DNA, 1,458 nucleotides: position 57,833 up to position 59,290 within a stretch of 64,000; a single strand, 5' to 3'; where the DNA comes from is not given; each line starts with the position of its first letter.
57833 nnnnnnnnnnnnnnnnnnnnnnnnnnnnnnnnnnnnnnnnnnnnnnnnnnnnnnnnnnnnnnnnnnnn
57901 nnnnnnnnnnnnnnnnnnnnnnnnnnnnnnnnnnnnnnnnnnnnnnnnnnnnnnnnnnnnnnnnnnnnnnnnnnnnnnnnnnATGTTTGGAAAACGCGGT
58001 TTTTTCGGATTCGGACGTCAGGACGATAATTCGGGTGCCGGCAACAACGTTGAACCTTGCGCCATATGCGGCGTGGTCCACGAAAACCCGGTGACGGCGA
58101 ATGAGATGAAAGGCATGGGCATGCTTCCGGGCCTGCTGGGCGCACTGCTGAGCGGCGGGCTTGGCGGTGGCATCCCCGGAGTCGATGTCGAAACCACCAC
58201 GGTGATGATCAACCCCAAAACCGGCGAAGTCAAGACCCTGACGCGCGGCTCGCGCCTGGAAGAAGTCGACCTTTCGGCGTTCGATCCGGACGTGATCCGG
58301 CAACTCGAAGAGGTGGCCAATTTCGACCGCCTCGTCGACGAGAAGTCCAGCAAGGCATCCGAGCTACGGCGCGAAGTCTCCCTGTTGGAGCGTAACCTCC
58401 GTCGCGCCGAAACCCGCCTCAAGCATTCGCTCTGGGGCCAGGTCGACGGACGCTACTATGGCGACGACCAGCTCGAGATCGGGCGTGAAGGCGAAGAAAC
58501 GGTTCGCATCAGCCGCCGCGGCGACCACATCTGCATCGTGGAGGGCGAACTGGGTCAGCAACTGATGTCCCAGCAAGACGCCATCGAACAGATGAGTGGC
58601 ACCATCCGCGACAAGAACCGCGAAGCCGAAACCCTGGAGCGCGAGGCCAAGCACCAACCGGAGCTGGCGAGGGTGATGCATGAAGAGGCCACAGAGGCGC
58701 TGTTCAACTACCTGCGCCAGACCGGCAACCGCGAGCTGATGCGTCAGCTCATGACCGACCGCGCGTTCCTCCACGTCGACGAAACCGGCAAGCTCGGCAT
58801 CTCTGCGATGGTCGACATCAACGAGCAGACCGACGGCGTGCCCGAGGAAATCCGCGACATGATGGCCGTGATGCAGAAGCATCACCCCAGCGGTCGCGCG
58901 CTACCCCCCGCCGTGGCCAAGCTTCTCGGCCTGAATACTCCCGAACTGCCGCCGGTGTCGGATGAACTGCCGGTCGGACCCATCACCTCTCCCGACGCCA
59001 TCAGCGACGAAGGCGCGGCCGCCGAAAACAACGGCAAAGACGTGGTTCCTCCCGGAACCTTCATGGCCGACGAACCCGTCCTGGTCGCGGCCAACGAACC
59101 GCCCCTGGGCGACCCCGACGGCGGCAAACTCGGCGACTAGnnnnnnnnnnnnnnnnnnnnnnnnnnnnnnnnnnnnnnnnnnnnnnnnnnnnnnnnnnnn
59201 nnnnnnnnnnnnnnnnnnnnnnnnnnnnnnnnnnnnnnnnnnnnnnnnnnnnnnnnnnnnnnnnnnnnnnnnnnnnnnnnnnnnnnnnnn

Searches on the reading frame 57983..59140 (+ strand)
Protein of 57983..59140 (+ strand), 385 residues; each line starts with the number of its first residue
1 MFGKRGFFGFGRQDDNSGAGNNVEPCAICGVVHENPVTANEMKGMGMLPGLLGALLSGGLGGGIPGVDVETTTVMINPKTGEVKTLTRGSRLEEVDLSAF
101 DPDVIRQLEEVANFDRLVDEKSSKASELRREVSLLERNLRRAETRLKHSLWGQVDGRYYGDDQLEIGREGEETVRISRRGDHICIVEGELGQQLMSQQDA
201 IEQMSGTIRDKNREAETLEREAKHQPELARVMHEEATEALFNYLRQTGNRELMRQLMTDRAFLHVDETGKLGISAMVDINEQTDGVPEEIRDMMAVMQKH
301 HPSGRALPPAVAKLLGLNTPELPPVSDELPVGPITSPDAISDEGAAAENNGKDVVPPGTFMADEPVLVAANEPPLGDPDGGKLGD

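Call 69: search_protein_families(library=pfam, proteins=[window:57983-59140:+], max_evalue=0.001)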
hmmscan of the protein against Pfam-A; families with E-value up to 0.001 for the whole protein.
window:57983-59140:+ (385 aa): 0 families

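Call 76: search_dna_similar(query=window:57983-59140:+, collection=plasmids, mode=protein, max_rows=8)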
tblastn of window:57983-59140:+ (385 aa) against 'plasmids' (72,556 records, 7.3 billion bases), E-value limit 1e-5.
No match.

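Call 78: find_homologous_proteins(query=window:57983-59140:+)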
Query window:57983-59140:+ (385 aa): 1 proteins with E <= 0.001 among 8000 candidates.
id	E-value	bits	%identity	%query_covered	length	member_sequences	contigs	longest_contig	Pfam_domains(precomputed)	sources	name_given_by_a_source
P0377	7.5e-253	857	100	100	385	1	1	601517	-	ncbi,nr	ncbi:MAG: hypothetical protein HUU49_02610 [Candidatus Buchananbacteria bacterium]|nr:hypothetical p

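Call 79: find_encoding_contigs(protein=P0377, flank=10000, max_places=2)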
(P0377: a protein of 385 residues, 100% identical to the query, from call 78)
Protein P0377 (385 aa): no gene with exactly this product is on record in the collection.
